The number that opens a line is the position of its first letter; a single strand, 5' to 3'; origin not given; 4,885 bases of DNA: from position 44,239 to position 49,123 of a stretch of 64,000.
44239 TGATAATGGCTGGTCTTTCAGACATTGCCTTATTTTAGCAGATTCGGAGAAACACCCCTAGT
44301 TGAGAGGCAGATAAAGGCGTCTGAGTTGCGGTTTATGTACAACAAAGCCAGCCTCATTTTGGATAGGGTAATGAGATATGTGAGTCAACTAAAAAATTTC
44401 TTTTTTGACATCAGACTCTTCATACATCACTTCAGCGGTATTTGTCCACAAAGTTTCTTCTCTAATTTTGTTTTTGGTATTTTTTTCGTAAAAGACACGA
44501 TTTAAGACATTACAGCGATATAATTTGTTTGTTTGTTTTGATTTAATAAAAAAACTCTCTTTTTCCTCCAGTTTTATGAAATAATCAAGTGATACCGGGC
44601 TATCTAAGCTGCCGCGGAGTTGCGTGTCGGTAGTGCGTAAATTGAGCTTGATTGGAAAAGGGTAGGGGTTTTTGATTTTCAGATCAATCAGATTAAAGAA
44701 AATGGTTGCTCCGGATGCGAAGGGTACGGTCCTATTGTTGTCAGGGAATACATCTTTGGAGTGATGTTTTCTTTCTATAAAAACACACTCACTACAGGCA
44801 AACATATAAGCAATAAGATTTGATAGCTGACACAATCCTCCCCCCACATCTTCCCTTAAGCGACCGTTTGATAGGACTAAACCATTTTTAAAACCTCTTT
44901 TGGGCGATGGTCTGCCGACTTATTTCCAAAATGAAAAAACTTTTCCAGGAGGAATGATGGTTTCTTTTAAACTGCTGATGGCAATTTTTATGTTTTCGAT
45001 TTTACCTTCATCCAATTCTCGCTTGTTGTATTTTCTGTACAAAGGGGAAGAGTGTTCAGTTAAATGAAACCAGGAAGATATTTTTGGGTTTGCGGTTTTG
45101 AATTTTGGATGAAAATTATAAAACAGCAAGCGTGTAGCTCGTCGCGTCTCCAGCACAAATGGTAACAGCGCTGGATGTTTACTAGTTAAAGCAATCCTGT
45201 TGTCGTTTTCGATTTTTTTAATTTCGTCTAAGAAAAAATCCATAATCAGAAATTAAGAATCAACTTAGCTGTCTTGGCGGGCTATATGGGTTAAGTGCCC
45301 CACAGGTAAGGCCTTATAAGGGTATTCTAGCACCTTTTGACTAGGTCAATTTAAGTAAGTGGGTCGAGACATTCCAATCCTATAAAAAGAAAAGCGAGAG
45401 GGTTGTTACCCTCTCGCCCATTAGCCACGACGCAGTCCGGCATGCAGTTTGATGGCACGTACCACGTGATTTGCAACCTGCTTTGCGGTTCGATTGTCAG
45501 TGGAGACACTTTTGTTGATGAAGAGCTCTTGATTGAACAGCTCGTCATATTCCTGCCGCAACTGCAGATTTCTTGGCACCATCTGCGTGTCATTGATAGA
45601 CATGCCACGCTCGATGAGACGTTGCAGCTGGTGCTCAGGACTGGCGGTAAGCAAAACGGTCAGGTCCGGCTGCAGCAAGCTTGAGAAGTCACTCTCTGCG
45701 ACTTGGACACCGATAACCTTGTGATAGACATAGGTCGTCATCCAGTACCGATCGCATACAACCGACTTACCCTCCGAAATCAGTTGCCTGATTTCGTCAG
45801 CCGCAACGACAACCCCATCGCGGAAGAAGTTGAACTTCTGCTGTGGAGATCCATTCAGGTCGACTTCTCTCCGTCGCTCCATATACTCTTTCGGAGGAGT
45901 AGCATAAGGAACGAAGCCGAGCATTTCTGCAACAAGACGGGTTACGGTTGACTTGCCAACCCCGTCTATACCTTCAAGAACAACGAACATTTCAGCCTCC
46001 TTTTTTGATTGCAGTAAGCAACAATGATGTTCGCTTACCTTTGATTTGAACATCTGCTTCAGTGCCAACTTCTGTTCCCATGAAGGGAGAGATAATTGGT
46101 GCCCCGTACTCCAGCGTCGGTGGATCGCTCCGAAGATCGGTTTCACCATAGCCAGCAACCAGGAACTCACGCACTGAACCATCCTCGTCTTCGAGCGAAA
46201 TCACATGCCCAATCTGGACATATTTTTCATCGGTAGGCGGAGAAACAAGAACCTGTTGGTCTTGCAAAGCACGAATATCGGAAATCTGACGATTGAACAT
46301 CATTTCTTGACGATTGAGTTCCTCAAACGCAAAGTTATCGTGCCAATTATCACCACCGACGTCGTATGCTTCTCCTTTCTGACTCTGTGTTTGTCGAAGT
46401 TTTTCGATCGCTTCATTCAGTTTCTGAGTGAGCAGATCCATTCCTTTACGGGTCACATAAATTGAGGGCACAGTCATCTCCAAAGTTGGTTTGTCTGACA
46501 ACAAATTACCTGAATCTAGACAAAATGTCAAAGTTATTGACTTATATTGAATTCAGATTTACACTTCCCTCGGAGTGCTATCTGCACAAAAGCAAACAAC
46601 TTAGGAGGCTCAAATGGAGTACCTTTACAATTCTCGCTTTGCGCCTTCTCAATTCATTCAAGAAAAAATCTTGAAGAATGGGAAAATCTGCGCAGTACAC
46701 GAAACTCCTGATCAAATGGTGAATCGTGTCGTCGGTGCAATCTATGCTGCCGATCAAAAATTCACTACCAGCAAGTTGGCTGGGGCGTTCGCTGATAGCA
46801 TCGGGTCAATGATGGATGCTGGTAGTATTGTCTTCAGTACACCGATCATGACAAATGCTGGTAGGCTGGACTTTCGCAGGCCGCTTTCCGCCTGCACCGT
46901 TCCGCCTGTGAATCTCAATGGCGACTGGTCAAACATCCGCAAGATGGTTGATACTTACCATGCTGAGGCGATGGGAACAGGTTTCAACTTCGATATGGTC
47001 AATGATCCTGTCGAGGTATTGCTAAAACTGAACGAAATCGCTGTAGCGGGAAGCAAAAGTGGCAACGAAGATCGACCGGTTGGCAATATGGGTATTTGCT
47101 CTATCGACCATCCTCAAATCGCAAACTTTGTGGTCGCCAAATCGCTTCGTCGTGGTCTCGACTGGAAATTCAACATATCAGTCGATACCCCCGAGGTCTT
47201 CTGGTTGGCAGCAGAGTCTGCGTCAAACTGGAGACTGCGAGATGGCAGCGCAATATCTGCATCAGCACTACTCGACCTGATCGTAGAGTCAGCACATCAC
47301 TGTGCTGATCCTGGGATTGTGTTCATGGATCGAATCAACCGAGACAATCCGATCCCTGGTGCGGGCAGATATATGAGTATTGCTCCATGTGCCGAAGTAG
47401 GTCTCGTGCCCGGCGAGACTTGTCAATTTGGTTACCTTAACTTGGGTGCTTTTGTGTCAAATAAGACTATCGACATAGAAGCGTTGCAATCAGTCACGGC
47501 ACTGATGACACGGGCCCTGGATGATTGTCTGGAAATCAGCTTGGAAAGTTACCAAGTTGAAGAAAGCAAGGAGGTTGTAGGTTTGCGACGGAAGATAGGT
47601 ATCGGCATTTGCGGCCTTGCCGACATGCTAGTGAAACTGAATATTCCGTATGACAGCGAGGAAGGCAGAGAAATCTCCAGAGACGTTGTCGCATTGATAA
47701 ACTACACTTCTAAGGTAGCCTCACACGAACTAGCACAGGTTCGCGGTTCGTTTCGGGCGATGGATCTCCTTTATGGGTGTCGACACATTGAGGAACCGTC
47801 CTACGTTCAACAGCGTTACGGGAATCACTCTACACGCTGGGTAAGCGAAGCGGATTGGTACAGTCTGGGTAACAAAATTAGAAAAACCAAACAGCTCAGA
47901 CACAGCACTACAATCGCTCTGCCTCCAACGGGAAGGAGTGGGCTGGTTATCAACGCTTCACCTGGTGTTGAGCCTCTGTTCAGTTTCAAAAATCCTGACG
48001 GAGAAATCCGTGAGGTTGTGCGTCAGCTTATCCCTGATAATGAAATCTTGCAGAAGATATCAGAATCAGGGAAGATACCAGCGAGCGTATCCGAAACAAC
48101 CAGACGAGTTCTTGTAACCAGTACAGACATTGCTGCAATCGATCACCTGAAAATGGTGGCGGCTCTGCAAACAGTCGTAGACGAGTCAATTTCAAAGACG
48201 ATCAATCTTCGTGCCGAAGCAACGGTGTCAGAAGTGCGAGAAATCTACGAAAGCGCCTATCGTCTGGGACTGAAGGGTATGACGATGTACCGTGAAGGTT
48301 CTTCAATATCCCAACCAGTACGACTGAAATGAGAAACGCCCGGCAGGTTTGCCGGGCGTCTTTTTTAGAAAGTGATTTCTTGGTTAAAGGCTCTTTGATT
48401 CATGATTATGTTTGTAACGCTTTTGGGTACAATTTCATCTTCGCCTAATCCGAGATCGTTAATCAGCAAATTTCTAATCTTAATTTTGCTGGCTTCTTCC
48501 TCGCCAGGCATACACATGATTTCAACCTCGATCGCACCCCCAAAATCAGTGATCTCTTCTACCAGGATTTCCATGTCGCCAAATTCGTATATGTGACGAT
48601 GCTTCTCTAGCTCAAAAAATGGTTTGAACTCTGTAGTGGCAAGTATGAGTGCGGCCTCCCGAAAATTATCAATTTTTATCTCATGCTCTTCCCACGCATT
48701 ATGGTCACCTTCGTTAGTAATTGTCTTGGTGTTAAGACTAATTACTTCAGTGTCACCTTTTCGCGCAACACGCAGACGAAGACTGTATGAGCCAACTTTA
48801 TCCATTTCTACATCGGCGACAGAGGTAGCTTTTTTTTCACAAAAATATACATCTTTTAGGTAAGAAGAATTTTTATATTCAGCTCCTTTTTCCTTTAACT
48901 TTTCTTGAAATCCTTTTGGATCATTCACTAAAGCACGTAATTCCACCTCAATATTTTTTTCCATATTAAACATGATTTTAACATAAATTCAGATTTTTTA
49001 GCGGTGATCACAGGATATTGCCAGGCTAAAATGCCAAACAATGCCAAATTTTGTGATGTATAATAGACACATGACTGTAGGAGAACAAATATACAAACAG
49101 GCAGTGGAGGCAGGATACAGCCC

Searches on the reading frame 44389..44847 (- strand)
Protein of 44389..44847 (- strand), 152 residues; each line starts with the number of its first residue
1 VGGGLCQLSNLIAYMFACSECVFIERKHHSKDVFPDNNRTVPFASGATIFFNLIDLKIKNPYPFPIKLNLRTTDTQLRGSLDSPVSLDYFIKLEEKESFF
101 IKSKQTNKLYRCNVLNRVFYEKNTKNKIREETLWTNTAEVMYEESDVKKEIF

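Call 34: search_protein_families(library=pfam, max_evalue=0.001, proteins=[window:44389-44847:-])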
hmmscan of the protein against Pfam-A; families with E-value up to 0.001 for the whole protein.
window:44389-44847:- (152 aa): 1 family
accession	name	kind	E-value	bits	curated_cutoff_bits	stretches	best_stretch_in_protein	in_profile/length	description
PF04294.18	VanW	-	3.4e-14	52.9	27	1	1-80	54-128/130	VanW like protein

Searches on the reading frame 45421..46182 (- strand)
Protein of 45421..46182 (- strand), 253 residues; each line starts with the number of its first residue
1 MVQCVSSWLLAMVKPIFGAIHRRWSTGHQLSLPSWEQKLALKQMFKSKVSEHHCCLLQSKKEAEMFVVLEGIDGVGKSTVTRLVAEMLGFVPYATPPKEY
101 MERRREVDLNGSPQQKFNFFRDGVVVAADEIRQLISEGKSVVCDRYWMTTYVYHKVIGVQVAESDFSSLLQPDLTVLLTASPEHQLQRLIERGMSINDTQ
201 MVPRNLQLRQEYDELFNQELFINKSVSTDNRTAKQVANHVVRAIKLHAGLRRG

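Call 34: search_protein_families(library=pfam, max_evalue=0.001, proteins=[window:45421-46182:-])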
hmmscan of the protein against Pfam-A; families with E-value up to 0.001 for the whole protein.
window:45421-46182:- (253 aa): 6 families
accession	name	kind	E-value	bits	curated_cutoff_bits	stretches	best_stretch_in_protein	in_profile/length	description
PF02223.23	Thymidylate_kin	-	1.3e-16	61.3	27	1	69-224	1-173/185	Thymidylate kinase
PF13238.12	AAA_18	-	3.8e-07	31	29.4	1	67-199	1-118/128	AAA domain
PF13521.12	AAA_28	-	5.3e-06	27.2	27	1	67-174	2-112/164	AAA domain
PF01712.25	dNK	-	0.00011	22.5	27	0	68-197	2-148/203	Deoxynucleoside kinase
PF01202.28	SKI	-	0.00066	20.3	22.1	0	168-244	80-158/159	Shikimate kinase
PF13207.12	AAA_17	-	0.001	19.8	27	0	71-192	2-122/136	AAA domain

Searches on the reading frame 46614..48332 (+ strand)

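Call 34: search_protein_families(library=pfam, max_evalue=0.001, proteins=[window:46614-48332:+])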
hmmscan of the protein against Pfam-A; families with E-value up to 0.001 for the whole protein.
window:46614-48332:+ (572 aa): 2 families
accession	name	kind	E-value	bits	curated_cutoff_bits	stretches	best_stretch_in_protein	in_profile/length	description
PF02867.20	Ribonuc_red_lgC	-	3.4e-72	244.2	23.9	1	132-559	56-523/523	Ribonucleotide reductase, barrel domain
PF00317.26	Ribonuc_red_lgN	-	0.00075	20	28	0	25-84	22-74/77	Ribonucleotide reductase, all-alpha domain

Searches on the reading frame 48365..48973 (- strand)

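Call 34: search_protein_families(library=pfam, max_evalue=0.001, proteins=[window:48365-48973:-])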
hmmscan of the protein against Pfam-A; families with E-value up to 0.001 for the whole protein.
window:48365-48973:- (202 aa): 1 family
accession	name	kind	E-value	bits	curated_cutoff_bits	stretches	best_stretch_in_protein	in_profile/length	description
PF01928.26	CYTH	-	1e-10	42.2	23.2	1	7-175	1-168/179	CYTH domain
